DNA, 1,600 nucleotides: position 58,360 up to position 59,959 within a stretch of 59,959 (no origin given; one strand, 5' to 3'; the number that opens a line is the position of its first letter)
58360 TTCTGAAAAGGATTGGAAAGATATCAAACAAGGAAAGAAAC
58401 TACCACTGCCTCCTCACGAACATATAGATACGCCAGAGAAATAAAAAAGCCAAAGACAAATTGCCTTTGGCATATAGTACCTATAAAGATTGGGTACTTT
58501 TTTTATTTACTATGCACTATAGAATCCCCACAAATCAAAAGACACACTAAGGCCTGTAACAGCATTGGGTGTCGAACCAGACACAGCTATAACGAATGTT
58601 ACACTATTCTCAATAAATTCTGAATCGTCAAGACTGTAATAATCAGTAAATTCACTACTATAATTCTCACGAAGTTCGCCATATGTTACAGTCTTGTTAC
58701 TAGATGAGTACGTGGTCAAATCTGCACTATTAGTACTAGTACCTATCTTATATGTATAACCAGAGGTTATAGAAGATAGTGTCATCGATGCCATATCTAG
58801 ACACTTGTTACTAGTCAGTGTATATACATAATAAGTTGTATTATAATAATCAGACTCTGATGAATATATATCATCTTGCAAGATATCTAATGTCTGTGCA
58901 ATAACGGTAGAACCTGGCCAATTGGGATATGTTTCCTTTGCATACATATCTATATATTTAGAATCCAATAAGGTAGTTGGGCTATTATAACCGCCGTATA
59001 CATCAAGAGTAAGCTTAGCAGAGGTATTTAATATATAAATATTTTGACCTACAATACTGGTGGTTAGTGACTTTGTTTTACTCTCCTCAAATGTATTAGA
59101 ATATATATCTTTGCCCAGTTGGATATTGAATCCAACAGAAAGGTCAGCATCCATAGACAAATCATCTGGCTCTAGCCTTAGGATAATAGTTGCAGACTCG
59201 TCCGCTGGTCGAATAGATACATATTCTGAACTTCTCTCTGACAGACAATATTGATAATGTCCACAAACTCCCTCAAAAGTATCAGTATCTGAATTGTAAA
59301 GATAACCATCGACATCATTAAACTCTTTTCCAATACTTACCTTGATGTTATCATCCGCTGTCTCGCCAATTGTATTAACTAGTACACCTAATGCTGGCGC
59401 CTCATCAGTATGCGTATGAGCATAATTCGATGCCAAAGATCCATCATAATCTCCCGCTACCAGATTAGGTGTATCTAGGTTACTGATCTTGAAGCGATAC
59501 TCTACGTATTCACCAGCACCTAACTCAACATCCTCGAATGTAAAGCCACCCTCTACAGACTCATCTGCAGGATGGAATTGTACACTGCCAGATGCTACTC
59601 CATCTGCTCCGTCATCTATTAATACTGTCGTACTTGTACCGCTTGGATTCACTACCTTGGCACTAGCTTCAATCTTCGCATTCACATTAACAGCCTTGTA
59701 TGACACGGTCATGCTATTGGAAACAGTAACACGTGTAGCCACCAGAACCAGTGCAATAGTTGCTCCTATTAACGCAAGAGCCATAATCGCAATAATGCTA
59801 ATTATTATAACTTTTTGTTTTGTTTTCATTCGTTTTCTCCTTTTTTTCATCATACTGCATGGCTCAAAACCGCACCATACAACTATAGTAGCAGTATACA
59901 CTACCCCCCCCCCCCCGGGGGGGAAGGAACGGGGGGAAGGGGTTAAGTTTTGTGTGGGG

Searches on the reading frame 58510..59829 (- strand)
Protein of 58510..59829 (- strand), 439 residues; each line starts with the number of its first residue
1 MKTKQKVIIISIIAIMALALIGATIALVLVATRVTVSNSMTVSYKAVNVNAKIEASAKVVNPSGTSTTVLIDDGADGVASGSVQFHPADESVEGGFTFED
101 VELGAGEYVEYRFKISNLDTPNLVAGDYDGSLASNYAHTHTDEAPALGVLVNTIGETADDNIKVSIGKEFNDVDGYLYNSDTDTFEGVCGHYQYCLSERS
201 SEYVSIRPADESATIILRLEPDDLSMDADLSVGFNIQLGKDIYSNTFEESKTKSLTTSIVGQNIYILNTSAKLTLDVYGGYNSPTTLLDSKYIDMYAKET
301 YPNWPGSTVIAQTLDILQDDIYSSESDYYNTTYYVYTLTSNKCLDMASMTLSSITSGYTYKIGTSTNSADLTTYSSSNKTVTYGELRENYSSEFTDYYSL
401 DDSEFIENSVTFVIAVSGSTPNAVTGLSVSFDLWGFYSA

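Call 13: search_protein_families(library=pfam, proteins=[window:58510-59829:-], max_evalue=0.1)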
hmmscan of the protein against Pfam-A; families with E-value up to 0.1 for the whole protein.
window:58510-59829:- (439 aa): 0 families

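Call 49: find_homologous_proteins(query=window:58510-59829:-)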
Query window:58510-59829:- (439 aa): 1 proteins with E <= 0.001 among 8000 candidates.
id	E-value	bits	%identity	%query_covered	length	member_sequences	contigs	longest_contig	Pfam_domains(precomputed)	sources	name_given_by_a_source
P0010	1.5e-279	945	100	100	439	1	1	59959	-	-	-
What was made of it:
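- Tried and rejected: It has no relatives in the 5.8-billion-protein search (call 49), so its missing -35 side could not be recovered.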

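Call 57: search_protein_families(library=ncbifam, proteins=[window:58510-59829:-], max_evalue=0.01)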
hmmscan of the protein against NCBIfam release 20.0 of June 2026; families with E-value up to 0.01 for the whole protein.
window:58510-59829:- (439 aa): 0 families
